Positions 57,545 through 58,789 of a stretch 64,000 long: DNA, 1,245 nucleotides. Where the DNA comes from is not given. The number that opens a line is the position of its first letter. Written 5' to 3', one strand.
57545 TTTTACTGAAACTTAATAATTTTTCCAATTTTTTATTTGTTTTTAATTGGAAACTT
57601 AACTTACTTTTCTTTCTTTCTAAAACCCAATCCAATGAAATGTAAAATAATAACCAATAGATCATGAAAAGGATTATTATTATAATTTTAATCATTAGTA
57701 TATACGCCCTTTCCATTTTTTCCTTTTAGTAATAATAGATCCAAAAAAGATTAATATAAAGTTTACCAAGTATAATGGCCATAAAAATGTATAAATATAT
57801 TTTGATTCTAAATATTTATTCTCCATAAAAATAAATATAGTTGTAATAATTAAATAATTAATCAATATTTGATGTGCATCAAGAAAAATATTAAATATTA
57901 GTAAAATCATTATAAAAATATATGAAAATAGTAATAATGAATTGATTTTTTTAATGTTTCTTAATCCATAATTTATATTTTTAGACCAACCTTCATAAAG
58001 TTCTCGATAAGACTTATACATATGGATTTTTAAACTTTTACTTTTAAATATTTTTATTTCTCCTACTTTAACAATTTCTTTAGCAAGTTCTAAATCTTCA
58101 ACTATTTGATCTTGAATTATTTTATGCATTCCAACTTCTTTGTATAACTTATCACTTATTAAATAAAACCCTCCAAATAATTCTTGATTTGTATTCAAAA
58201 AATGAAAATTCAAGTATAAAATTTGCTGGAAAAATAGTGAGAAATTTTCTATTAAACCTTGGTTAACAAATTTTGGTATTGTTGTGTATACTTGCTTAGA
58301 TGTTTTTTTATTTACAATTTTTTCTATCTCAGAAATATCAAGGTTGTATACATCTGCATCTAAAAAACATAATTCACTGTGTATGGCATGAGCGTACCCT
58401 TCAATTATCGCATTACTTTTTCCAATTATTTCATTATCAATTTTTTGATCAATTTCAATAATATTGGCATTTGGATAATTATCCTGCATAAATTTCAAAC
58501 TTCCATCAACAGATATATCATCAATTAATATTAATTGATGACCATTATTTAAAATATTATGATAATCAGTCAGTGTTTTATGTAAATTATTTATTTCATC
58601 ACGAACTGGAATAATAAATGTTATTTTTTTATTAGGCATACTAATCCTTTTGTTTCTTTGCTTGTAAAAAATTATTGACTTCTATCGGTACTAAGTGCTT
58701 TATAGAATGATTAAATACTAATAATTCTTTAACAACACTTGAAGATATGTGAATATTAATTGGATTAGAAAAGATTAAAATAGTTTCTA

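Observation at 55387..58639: crtQ-like glycosyltransferase and crtO-like acyltransferase, then two unknown ecto-proteins and tspO (crtK), in one tightly coupled gene string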

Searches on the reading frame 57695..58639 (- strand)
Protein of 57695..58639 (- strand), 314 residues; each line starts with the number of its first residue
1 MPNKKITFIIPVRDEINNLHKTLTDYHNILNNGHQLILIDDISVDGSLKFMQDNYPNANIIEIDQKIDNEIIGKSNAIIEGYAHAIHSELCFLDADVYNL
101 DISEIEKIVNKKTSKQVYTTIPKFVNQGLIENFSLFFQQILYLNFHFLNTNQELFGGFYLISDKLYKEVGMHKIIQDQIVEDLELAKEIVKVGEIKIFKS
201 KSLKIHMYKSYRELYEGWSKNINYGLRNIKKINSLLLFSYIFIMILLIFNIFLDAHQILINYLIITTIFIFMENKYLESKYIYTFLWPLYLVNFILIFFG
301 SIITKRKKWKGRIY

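Call 3: search_protein_families(library=pfam, proteins=[window:57695-58639:-], max_evalue=0.1)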
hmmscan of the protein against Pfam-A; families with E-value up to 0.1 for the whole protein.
window:57695-58639:- (314 aa): 2 families
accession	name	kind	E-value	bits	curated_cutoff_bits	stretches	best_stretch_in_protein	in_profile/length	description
PF00535.33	Glycos_transf_2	-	7e-08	33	23.3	1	8-121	2-112/168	Glycosyl transferase family 2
PF13506.12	Glyco_transf_21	-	0.00062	19.7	21.7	1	74-194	18-142/174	Glycosyl transferase family 21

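Call 4: search_protein_families(library=ncbifam, proteins=[window:57695-58639:-], max_evalue=0.1)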
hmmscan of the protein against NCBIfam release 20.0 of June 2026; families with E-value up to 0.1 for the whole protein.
window:57695-58639:- (314 aa): 8 families
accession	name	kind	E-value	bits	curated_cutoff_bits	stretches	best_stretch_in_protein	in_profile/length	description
TIGR03469.1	HpnB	hypoth_equivalog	7.3e-12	45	379.25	1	5-314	45-384/386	hopene-associated glycosyltransferase HpnB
TIGR04283.1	glyco_like_mftF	equivalog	8.9e-12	45.1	182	1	7-200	2-180/221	TIGR04283 family arsenosugar biosynthesis glycosyltransferase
NF045692.1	OglycostaseCruG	equivalog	5.7e-08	32.1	600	1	5-222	42-273/386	2'-O-glycosyltransferase CruG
NF007986.1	PRK10714.1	equivalog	1.9e-06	27.1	529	1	4-112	6-115/316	undecaprenyl-phosphate 4-deoxy-4-formamido-L-arabinose transferase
TIGR03937.1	PgaC_IcaA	equivalog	0.00017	20.7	422.3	1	4-98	45-137/407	poly-beta-1,6-N-acetyl-D-glucosamine synthase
TIGR03965.1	mycofact_glyco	equivalog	0.0045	15.9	280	1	4-98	74-166/467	mycofactocin biosynthesis glycosyltransferase MftF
NF010496.0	PRK13915.1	equivalog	0.0094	15.1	262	1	4-109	31-139/307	glucosyl-3-phosphoglycerate synthase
TIGR00686.1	phnA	hypoth_equivalog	0.051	13.7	80.2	0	27-75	48-98/109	zinc ribbon domain-containing protein YjdM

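Call 7: find_encoding_contigs(protein=window:57695-58639:-, flank=10000, max_places=6)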
Protein window:57695-58639:- (314 aa): 1 contig read that carries it; 1 place shown.
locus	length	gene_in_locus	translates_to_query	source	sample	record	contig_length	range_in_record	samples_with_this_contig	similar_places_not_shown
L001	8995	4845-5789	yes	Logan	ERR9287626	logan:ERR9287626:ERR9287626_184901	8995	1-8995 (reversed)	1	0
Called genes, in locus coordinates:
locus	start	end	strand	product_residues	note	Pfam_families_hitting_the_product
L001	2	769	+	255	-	?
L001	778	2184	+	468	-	PF07501:G5, PF01551:Peptidase_M23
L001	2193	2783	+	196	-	PF21176:RecR_HhH, PF13662:Toprim_4, PF21175:RecR_C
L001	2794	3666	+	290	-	PF01475:FUR, PF02130:YbeY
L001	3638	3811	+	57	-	-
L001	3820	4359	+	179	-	PF03602:Cons_hypoth95, PF05175:MTS (weak), PF02086:MethyltransfD12 (faint), PF13649:Methyltransf_25 (weak)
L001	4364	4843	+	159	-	PF01467:CTP_transf_like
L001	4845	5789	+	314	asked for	PF00535:Glycos_transf_2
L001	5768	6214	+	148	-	PF18927:CrtO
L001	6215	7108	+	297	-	-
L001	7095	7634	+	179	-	-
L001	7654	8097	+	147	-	PF03073:TspO_MBR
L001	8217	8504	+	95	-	-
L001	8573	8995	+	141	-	?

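Call 8: find_homologous_proteins(query=window:57695-58639:-, max_evalue=0.001)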
Query window:57695-58639:- (314 aa): 10 proteins with E <= 0.001 among 1252 candidates.
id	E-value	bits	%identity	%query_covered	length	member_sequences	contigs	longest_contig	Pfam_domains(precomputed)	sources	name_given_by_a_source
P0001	4.3e-199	678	100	100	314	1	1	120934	PF00535.33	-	-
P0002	3.6e-86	308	49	98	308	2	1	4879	PF00535.33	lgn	-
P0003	1.9e-14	72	28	79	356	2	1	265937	PF13641.13,PF00535.33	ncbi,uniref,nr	ncbi:glycosyltransferase [Halobacillus sp. A1]|uniref:glycosyltransferase family 2 protein n=1 Tax=H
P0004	2.2e-6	46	28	98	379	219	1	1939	PF13641.13,PF00535.33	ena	-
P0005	4.8e-6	44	25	100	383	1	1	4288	PF13632.13,PF13506.14,PF13641.13,PF00535.33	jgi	jgi:chlorobactene glucosyltransferase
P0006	8.5e-6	44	25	99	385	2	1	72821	PF13506.14,PF13641.13,PF00535.33,PF13704.14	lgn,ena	-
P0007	5.5e-5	41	24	99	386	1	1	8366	PF13506.14,PF13641.13,PF00535.33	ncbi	-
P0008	2.0e-4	39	23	99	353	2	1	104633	PF13632.13,PF13506.14,PF13641.13,PF00535.33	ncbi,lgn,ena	-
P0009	2.6e-4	39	26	71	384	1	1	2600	PF13506.14,PF13641.13,PF00535.33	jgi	jgi:chlorobactene glucosyltransferase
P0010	9.4e-4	37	24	99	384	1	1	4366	PF13632.13,PF13506.14,PF13641.13,PF00535.33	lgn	-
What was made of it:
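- Closest known: HpnB. Same: JGI annotates related proteins as chlorobactene glucosyltransferase (call 8).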

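Call 9: find_encoding_contigs(protein=P0002, flank=10000)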
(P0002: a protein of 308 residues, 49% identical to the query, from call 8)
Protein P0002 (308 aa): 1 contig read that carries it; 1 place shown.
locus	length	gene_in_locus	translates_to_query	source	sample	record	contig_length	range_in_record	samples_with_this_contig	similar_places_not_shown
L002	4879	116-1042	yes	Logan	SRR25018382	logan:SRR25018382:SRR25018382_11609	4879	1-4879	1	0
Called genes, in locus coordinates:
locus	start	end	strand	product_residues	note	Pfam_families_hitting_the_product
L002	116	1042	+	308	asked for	PF00535:Glycos_transf_2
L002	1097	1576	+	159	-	PF18927:CrtO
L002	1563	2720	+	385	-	-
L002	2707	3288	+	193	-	-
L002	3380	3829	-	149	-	PF06983:3-dmu-9_3-mt (weak)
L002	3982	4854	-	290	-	PF00248:Aldo_ket_red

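Call 10: find_encoding_contigs(protein=P0003, flank=10000)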
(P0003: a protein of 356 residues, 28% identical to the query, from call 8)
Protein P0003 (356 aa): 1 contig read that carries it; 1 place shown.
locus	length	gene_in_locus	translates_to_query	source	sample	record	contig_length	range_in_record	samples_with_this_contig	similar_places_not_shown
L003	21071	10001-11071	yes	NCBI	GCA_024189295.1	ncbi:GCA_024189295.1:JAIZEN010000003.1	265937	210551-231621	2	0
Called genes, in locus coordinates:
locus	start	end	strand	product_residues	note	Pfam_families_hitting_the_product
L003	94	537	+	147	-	PF07486:Hydrolase_2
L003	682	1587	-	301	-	PF04204:HTS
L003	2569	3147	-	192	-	PF02245:Pur_DNA_glyco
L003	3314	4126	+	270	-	-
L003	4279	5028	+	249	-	-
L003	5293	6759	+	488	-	PF02696:SelO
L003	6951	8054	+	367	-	PF00724:Oxidored_FMN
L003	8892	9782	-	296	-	PF00135:COesterase (faint), PF20434:BD-FAE, PF07859:Abhydrolase_3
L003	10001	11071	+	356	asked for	PF00535:Glycos_transf_2, PF13641:Glyco_tranf_2_3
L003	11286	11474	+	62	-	-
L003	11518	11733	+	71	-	-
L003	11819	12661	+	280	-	PF00248:Aldo_ket_red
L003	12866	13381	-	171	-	-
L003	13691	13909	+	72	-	-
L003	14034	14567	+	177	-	PF13302:Acetyltransf_3, PF13420:Acetyltransf_4, PF13523:Acetyltransf_8 (weak), PF00583:Acetyltransf_1, PF13508:Acetyltransf_7 (weak)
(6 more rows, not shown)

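Call 21: find_related_loci(query=A1, collection=genome_contigs, flank=10000)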
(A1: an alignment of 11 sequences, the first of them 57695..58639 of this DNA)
Query A1 (314 aa) in genome_contigs; peptide patterns used: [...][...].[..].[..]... (x = any residue, [..] = any of these).
600 stretches matched a pattern (row limit reached: there are more); 147 encode a relative of the query (tblastn E <= 1e-3); the best 80 are kept; 80 distinct loci.
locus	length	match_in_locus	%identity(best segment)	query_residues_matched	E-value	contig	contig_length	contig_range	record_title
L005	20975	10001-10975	26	4-312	4e-24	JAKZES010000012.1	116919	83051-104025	Verrucomicrobiaceae bacterium E54 scaffold_12_length=116920, whole genome shotgun sequence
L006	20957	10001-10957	27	3-312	4e-22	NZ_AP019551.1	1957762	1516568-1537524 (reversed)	Athalassotoga saccharophila strain NAS-01 chromosome, complete genome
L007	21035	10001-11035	24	4-312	4e-22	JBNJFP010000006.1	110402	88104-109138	MAG: Bacteroidota bacterium isolate Y22_60dBSe2.bin.62 NODE_124_length_110402_cov_50.856713, whole genome shotgun sequen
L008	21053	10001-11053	25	2-314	2e-20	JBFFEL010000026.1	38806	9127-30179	MAG: Anaerolineales bacterium isolate Mix_mud13.2021.11.71 k141_169725_length_38806_cov_11.9615, whole genome shotgun se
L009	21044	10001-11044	26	6-314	5e-20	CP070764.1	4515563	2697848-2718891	MAG: Chloroflexota bacterium isolate bin26 chromosome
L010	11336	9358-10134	24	4-248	8e-20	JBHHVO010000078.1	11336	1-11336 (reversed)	MAG: Phycisphaerae bacterium isolate S.4.sp2_bin.12 NODE_2458_length_11336_cov_4.578318, whole genome shotgun sequence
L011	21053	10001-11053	25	2-314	1e-19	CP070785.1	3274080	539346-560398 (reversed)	MAG: Chloroflexota bacterium isolate bin156 chromosome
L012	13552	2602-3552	28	5-312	1e-19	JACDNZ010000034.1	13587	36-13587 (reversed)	MAG: Thermosipho sp. (in: Bacteria) isolate GB_MAG8_064 c_000000003449, whole genome shotgun sequence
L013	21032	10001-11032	24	6-314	5e-19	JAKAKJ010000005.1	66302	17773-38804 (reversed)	MAG: Chloroflexi bacterium isolate WY4.bin62 NODE_452_length_66302_cov_3.146626, whole genome shotgun sequence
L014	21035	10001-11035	21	4-314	5e-19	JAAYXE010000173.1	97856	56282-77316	MAG: Chloroflexota bacterium isolate AS02xzSISU_56 46538_AS02, whole genome shotgun sequence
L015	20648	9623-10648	25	6-314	5e-19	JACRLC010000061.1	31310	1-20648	MAG: Chloroflexi bacterium isolate NC_groundwater_1871_Pr3_B-0.1um_54_18 SR2-18-B1_coassembly_383563, whole genome shotg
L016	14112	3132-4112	26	4-312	7e-19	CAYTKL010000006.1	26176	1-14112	MAG TPA_asm: uncultured Dehalococcoidales bacterium isolate binchicken_co334_272 genome assembly, contig: NODE_3062_leng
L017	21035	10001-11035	24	6-314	1e-18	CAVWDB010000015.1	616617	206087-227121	MAG: uncultured Chloroflexia bacterium isolate MFD04944.bin.2.201 genome assembly, contig: contig_51599, whole genome sh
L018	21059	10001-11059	25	6-314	1e-18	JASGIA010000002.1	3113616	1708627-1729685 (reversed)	MAG: Anaerolineales bacterium isolate 5N243 JMF-2111-06-0005.ont.bin.243_1, whole genome shotgun sequence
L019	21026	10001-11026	24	6-314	2e-18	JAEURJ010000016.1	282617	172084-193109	MAG: Anaerolineales bacterium isolate new MAG-274 k141_3126945, whole genome shotgun sequence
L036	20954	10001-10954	24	6-312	6e-17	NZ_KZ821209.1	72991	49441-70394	Bacillus sp. CGMCC 1.16541 Scaffold20, whole genome shotgun sequence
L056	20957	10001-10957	24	4-303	2e-15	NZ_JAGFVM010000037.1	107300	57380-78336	Marinilactibacillus kalidii strain M4U5P12 306, whole genome shotgun sequence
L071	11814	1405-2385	22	5-313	8e-15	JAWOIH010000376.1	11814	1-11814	MAG: Candidatus Desulfacyla sp. isolate CWP5-2.bin.153 k191_2967821, whole genome shotgun sequence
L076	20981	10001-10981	25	4-312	2e-14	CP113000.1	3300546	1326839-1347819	MAG: Thermodesulfobacteriota bacterium isolate ORM2a chromosome, complete genome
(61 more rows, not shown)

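Call 25: search_protein_families(library=pfam, proteins=[L036:6508-8055:+, L036:8250-9809:-, L036:14983-16542:+, L056:8296-9813:+, L056:11597-12460:+, L056:13162-14571:+, L056:7494-8276:+, L006:5536-7011:+, L006:7011-7829:+, L006:8469-9914:+], max_evalue=0.00001)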
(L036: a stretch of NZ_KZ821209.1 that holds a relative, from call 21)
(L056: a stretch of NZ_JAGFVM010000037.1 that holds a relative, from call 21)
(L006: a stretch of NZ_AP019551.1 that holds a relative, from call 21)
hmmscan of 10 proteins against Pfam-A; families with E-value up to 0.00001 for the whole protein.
L036:6508-8055:+ (515 aa): 1 family
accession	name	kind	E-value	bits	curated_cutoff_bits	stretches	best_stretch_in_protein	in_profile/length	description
PF03806.19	ABG_transport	-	2e-205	683.3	27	1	21-514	2-501/502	AbgT putative transporter family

L036:8250-9809:- (519 aa): 8 families
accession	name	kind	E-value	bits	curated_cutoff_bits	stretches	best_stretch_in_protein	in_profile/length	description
PF01593.30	Amino_oxidase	-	1.3e-27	97.7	19.8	1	28-505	1-442/443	Flavin containing amine oxidoreductase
PF13450.12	NAD_binding_8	-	7.9e-14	52.1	21.9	1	23-76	1-54/68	NAD(P)-binding Rossmann-like domain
PF07992.20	Pyr_redox_2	-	4e-12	46.6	26.1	1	19-55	1-38/291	Pyridine nucleotide-disulphide oxidoreductase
PF01266.30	DAO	-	4.8e-11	43.2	27.9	1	20-65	1-46/353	FAD dependent oxidoreductase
PF00890.30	FAD_binding_2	-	1.2e-10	41.6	20.4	1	21-72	2-53/414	FAD binding domain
PF03486.20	HI0933_like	-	4.7e-09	36.5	50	1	20-64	2-45/244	HI0933-like protein Rossmann domain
PF12831.13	FAD_oxidored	-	7.6e-08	32.5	27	1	21-57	2-38/416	FAD dependent oxidoreductase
PF00070.33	Pyr_redox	-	2.3e-07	31.7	22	0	20-54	1-35/82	Pyridine nucleotide-disulphide oxidoreductase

L036:14983-16542:+ (519 aa): 1 family
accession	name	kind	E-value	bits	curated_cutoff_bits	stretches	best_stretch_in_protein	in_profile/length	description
PF00395.25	SLH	-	1.1e-31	109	20.8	3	147-189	2-44/44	S-layer homology domain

L056:8296-9813:+ (505 aa): 7 families
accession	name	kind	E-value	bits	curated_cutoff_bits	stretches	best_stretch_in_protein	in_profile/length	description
PF01593.30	Amino_oxidase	-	2e-17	64.1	19.8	1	22-494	1-437/443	Flavin containing amine oxidoreductase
PF13450.12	NAD_binding_8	-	1.6e-13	51.2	21.9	1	17-70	1-54/68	NAD(P)-binding Rossmann-like domain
PF01266.30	DAO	-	1.1e-08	35.5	27.9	0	15-49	2-37/353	FAD dependent oxidoreductase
PF07992.20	Pyr_redox_2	-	7.5e-08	32.6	26.1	0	14-46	2-34/291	Pyridine nucleotide-disulphide oxidoreductase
PF12831.13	FAD_oxidored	-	9.1e-08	32.2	27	1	15-51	2-38/416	FAD dependent oxidoreductase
PF03486.20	HI0933_like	-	6.1e-06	26.3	50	0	14-52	2-40/244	HI0933-like protein Rossmann domain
PF00070.33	Pyr_redox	-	6.6e-06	27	22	0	15-49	2-36/82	Pyridine nucleotide-disulphide oxidoreductase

L056:11597-12460:+ (287 aa): 1 family
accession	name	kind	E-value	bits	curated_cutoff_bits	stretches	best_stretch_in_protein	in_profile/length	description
PF00903.31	Glyoxalase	-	2.6e-15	57.3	20.6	1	13-124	2-121/121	Glyoxalase/Bleomycin resistance protein/Dioxygenase superfamily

L056:13162-14571:+ (469 aa): 2 families
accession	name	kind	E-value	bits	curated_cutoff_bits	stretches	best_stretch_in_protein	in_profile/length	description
PF03441.19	FAD_binding_7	-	3.4e-91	304.6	27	1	263-462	1-202/203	FAD binding domain of DNA photolyase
PF00875.24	DNA_photolyase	-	3.2e-32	112.2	26.6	1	3-157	1-158/164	DNA photolyase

L056:7494-8276:+ (260 aa): 1 family
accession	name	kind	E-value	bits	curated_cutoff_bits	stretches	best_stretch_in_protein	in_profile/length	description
PF00494.24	SQS_PSY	-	4.8e-67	226.9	26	1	2-242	16-261/263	Squalene/phytoene synthase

L006:5536-7011:+ (491 aa): 7 families
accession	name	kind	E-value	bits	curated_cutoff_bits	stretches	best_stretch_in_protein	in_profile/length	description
PF01593.30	Amino_oxidase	-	1.1e-35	124.3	19.8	1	14-487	1-442/443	Flavin containing amine oxidoreductase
PF13450.12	NAD_binding_8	-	1.6e-17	64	21.9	1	9-73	1-65/68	NAD(P)-binding Rossmann-like domain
PF01266.30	DAO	-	3.3e-12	47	27.9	1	6-40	1-35/353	FAD dependent oxidoreductase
PF00996.24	GDI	-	6.1e-09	35.4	23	1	219-284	224-290/436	GDP dissociation inhibitor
PF00890.30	FAD_binding_2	-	9.4e-08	32.1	20.4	1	7-42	2-37/414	FAD binding domain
PF07992.20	Pyr_redox_2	-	2.2e-06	27.7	26.1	0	5-42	1-39/291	Pyridine nucleotide-disulphide oxidoreductase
PF03486.20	HI0933_like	-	4.8e-06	26.6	50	0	6-44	2-40/244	HI0933-like protein Rossmann domain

L006:7011-7829:+ (272 aa): 1 family
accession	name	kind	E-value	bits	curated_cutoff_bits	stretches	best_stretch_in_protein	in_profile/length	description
PF00494.24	SQS_PSY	-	6.8e-45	154.2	26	1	13-259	2-263/263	Squalene/phytoene synthase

L006:8469-9914:+ (481 aa): 1 family
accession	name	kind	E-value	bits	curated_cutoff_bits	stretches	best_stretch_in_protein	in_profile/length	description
PF01940.21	DUF92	-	1.3e-64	218.4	27.5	1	229-469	3-250/251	Integral membrane protein DUF92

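Call 26: search_protein_families(library=pfam, proteins=[L006:7813-8448:+, L006:11400-12437:+, L076:6138-7679:-, L076:7701-9224:-, L016:372-1553:+, L016:1559-2797:+, L005:7329-9884:+, L005:11754-12761:+, L071:2849-3907:+, L076:12119-13468:-], max_evalue=0.00001)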
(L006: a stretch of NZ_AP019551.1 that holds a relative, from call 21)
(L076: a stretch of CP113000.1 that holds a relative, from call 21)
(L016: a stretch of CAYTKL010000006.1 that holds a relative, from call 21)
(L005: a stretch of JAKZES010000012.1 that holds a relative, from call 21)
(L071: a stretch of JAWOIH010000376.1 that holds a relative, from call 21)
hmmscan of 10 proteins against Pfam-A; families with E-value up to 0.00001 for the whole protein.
L006:7813-8448:+ (211 aa): 1 family
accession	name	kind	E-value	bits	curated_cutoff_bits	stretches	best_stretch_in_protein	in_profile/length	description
PF04240.17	Caroten_synth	-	2.2e-28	100.1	25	1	42-187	5-159/209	Carotenoid biosynthesis protein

L006:11400-12437:+ (345 aa): 1 family
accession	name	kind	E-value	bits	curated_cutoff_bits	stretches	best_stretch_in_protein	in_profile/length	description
PF14249.11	Tocopherol_cycl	-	1.5e-20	74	26.6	1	142-328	145-335/335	Tocopherol cyclase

L076:6138-7679:- (513 aa): 8 families
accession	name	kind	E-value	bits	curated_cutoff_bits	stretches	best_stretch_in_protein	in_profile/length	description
PF01593.30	Amino_oxidase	-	6.9e-27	95.2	19.8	1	14-486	2-439/443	Flavin containing amine oxidoreductase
PF13450.12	NAD_binding_8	-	2.2e-13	50.7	21.9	1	8-70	1-66/68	NAD(P)-binding Rossmann-like domain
PF01266.30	DAO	-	6.5e-13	49.4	27.9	1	6-82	2-77/353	FAD dependent oxidoreductase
PF00890.30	FAD_binding_2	-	8.2e-09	35.6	20.4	0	6-41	2-37/414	FAD binding domain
PF01946.23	Thi4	-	1.3e-08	34.8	26.2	1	4-41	18-56/235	Thi4 family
PF03486.20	HI0933_like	-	1.5e-07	31.6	50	0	5-40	2-37/244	HI0933-like protein Rossmann domain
PF07992.20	Pyr_redox_2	-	1.1e-06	28.7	26.1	0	5-38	2-35/291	Pyridine nucleotide-disulphide oxidoreductase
PF12831.13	FAD_oxidored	-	8.7e-06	25.7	27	0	6-48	2-44/416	FAD dependent oxidoreductase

L076:7701-9224:- (507 aa): 7 families
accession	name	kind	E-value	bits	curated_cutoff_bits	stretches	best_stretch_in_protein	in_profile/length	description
PF01593.30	Amino_oxidase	-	9.2e-20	71.8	19.8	1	26-494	3-437/443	Flavin containing amine oxidoreductase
PF13450.12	NAD_binding_8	-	5.4e-13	49.5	21.9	1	19-74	1-56/68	NAD(P)-binding Rossmann-like domain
PF01266.30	DAO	-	1.9e-11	44.5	27.9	0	212-280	120-192/353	FAD dependent oxidoreductase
PF00890.30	FAD_binding_2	-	1.7e-08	34.6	20.4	0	17-53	2-38/414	FAD binding domain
PF12831.13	FAD_oxidored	-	1e-06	28.8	27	0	18-53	3-38/416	FAD dependent oxidoreductase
PF07992.20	Pyr_redox_2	-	1.8e-06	28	26.1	0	18-51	4-37/291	Pyridine nucleotide-disulphide oxidoreductase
PF03486.20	HI0933_like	-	8.1e-06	25.9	50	0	16-54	2-40/244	HI0933-like protein Rossmann domain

L016:372-1553:+ (393 aa): 3 families
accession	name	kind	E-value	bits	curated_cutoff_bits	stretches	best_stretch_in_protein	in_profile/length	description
PF12698.13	ABC2_membrane_3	-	4.9e-36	125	31.6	1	22-382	4-345/347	ABC-2 family transporter protein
PF01061.29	ABC2_membrane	-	8.8e-22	78.1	26.9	1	202-354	52-209/211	ABC-2 type transporter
PF12679.13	ABC2_membrane_2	-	1.9e-12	47.5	27.2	1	7-387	3-279/283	ABC-2 family transporter protein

L016:1559-2797:+ (412 aa): 3 families
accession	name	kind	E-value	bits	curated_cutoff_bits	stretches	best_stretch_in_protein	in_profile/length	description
PF12698.13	ABC2_membrane_3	-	1.6e-46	159.4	31.6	1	22-405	4-347/347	ABC-2 family transporter protein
PF01061.29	ABC2_membrane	-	1.5e-17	64.3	26.9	1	212-376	43-210/211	ABC-2 type transporter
PF12679.13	ABC2_membrane_2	-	6.6e-16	58.8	27.2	1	5-409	1-280/283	ABC-2 family transporter protein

L005:7329-9884:+ (851 aa): 8 families
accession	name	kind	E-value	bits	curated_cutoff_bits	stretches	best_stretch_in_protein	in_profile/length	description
PF01593.30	Amino_oxidase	-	2.5e-28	100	19.8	1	366-845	1-442/443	Flavin containing amine oxidoreductase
PF13450.12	NAD_binding_8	-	6.2e-14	52.5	21.9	1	361-421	1-64/68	NAD(P)-binding Rossmann-like domain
PF01266.30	DAO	-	5.6e-11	43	27.9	0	569-632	133-199/353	FAD dependent oxidoreductase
PF07992.20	Pyr_redox_2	-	8.6e-10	38.9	26.1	0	358-391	2-36/291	Pyridine nucleotide-disulphide oxidoreductase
PF00890.30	FAD_binding_2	-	5.7e-09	36.1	20.4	0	359-395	2-38/414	FAD binding domain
PF12831.13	FAD_oxidored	-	3.7e-07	30.2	27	1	359-448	2-87/416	FAD dependent oxidoreductase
PF00070.33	Pyr_redox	-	6.1e-07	30.3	22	0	358-392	1-35/82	Pyridine nucleotide-disulphide oxidoreductase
PF03486.20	HI0933_like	-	3e-06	27.3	50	0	358-397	2-41/244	HI0933-like protein Rossmann domain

L005:11754-12761:+ (335 aa): 0 families

L071:2849-3907:+ (352 aa): 2 families
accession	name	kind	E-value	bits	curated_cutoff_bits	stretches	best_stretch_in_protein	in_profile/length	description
PF00005.33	ABC_tran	-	3.3e-31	109.2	25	1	60-203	1-136/137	ABC transporter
PF13304.12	AAA_21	-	2.3e-09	38.2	27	1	166-234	228-299/304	AAA domain, putative AbiEii toxin, Type IV TA system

L076:12119-13468:- (449 aa): 1 family
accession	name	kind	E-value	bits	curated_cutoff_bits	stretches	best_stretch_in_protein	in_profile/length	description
PF00875.24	DNA_photolyase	-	2.4e-34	119.1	26.6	1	19-178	1-162/164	DNA photolyase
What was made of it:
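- Closest known: GT2-CrtO pairs inside carotenoid clusters of named genomes: Marinilactibacillus kalidii. Different: Those loci carry Amino_oxidase desaturases, SQS_PSY, Caroten_synth and often a photolyase (calls 25, 26).
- Two named GT2-CrtO pairs without crt neighbours sit beside ABC-2/ABC transporter genes (L016, L071; call 26).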

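Call 70: search_protein_families(library=pfam, proteins=[L002:3380-3829:-], max_evalue=0.01)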
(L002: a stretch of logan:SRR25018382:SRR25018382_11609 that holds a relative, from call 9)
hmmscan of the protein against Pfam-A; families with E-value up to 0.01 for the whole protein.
L002:3380-3829:- (149 aa): 2 families
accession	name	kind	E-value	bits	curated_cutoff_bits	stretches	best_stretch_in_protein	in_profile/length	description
PF06983.19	3-dmu-9_3-mt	-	9.7e-07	29.8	24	1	4-137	3-114/116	3-demethylubiquinone-9 3-methyltransferase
PF00903.31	Glyoxalase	-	0.0003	21.6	20.6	0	94-136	78-119/121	Glyoxalase/Bleomycin resistance protein/Dioxygenase superfamily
